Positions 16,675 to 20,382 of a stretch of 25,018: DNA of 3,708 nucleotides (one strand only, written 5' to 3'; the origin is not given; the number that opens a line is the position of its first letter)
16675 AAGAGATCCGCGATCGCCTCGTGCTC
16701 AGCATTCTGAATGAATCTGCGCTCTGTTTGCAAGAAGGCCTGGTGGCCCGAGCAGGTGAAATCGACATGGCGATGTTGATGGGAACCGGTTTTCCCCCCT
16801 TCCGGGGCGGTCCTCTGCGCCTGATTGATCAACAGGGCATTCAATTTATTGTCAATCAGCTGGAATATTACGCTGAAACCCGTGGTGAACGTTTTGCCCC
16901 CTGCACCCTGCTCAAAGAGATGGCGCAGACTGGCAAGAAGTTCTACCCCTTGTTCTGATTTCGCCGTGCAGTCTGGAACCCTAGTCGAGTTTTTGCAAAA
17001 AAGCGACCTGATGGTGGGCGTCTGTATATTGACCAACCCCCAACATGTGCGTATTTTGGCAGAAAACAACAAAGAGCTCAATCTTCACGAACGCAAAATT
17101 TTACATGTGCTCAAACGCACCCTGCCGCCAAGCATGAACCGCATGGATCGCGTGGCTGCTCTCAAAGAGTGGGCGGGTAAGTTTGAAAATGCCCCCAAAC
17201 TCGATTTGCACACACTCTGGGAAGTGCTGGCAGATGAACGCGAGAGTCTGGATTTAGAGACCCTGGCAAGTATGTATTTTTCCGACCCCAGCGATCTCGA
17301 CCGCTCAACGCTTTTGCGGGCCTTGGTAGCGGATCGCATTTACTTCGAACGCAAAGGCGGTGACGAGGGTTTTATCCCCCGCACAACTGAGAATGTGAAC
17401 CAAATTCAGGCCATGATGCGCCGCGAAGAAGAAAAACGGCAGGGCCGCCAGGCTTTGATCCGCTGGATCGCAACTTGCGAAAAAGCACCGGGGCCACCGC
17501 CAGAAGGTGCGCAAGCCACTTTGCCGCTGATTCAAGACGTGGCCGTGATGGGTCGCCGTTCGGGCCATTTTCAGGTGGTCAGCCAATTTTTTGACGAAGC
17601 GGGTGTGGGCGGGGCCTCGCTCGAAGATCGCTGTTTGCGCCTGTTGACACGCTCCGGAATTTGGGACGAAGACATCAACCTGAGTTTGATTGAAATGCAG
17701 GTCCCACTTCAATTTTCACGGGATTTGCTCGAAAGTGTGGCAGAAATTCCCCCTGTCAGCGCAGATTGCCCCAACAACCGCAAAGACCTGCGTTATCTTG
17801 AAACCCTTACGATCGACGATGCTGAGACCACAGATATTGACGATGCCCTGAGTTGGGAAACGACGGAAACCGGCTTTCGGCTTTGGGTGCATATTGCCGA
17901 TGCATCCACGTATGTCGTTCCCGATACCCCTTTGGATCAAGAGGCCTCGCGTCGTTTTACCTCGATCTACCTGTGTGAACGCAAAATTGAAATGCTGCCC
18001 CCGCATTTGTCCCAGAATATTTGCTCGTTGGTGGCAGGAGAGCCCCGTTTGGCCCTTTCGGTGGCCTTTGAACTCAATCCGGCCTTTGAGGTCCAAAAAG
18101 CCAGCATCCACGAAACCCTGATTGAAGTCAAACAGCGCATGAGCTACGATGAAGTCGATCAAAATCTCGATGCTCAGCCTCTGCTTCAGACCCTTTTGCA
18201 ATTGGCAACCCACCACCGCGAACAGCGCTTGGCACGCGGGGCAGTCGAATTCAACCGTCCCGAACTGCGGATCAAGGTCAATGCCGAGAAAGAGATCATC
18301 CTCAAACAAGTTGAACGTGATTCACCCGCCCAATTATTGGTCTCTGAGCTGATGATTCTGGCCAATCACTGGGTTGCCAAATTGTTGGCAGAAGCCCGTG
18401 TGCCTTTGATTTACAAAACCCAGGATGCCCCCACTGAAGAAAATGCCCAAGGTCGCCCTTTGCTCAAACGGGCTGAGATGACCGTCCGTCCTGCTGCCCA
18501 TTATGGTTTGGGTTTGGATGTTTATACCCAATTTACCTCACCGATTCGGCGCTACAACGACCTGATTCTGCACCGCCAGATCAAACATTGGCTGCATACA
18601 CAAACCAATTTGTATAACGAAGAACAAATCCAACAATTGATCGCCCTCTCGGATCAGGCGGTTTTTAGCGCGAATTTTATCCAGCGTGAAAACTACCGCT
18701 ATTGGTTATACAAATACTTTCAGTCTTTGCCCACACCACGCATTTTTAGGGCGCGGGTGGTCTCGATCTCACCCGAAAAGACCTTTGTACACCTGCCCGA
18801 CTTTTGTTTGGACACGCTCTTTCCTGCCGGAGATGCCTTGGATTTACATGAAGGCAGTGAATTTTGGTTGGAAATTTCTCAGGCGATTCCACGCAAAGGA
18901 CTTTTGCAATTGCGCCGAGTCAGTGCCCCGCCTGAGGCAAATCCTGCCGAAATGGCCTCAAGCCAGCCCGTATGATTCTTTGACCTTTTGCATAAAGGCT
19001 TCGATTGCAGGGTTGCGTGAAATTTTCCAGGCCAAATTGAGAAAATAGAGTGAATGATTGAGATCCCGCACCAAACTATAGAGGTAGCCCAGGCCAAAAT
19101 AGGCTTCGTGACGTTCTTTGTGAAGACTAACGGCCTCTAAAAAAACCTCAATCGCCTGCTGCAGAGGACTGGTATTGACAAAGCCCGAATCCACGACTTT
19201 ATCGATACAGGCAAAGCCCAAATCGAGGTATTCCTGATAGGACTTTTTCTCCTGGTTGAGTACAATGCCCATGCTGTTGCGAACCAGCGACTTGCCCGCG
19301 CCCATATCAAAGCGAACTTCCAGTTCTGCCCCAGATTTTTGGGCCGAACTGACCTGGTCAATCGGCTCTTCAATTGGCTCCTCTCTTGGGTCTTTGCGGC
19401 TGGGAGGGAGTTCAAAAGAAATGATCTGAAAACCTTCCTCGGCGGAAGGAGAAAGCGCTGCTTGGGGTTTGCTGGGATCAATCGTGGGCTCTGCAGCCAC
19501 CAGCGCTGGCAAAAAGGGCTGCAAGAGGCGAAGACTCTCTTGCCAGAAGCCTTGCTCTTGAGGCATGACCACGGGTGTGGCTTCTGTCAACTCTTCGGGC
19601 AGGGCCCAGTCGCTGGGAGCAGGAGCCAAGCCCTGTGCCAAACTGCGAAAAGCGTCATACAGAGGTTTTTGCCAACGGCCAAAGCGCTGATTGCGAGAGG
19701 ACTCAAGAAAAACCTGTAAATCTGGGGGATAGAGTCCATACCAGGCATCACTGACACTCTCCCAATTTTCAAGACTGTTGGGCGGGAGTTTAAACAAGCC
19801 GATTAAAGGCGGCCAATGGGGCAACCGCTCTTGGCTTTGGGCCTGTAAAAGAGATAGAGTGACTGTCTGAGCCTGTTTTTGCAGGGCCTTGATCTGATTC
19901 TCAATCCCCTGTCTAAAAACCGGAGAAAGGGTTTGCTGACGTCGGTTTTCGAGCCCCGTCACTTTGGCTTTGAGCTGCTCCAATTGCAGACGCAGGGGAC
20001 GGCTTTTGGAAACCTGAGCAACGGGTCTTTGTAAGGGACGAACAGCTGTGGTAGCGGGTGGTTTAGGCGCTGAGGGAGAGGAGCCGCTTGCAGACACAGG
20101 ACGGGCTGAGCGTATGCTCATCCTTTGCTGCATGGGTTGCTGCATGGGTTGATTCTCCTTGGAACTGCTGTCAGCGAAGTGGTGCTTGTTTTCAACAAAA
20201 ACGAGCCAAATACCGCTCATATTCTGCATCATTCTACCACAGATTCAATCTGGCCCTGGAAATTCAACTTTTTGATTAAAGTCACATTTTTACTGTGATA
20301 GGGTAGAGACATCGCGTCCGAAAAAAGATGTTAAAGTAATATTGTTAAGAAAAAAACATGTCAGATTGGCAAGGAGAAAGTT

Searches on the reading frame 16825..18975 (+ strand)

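Call 9: search_protein_families(library=ncbifam, proteins=[window:16825-18975:+], max_evalue=0.001)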
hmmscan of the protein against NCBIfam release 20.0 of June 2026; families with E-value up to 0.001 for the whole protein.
window:16825-18975:+ (716 aa): 5 families
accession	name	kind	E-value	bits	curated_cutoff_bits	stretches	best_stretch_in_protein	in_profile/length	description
TIGR02063.1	RNase_R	equivalog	9.2e-81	272.1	597.85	2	283-542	210-483/711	ribonuclease R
TIGR00358.1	3_prime_RNase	superfamily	5.6e-74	249.6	368.6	2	299-541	174-429/657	VacB/RNase II family 3'-5' exoribonuclease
NF003455.0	PRK05054.1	equivalog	2.5e-49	168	542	2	316-533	187-417/645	exoribonuclease II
NF008648.0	PRK11642.1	equivalog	1.5e-44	152.4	982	2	284-541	224-494/813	ribonuclease R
TIGR02062.1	RNase_B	equivalog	1.4e-41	142.3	641.9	2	317-534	188-419/646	exoribonuclease II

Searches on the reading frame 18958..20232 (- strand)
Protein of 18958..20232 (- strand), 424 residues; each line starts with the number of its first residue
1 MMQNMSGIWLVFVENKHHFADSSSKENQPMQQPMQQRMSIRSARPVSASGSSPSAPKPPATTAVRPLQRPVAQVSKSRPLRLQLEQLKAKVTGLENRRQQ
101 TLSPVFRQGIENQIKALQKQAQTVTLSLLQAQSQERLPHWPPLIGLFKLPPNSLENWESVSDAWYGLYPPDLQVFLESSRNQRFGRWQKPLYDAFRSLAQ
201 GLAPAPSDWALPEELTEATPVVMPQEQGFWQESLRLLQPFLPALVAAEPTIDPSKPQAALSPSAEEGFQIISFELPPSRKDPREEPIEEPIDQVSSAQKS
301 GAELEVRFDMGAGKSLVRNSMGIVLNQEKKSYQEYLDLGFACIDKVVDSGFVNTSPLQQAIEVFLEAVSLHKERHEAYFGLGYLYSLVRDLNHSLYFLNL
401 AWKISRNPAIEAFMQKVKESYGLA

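Call 6: search_protein_families(library=pfam, proteins=[window:18958-20232:-], max_evalue=1)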
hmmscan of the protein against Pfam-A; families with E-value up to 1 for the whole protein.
window:18958-20232:- (424 aa): 2 families
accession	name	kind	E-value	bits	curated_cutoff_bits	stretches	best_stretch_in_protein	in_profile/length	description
PF00038.26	Filament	-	0.016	15.3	40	1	56-133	48-124/313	Intermediate filament protein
PF13414.12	TPR_11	-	0.025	14.7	26.8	1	358-385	11-38/42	TPR repeat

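Call 9: search_protein_families(library=ncbifam, proteins=[window:18958-20232:-], max_evalue=0.001)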
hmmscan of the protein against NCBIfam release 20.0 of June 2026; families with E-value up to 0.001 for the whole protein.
window:18958-20232:- (424 aa): 0 families
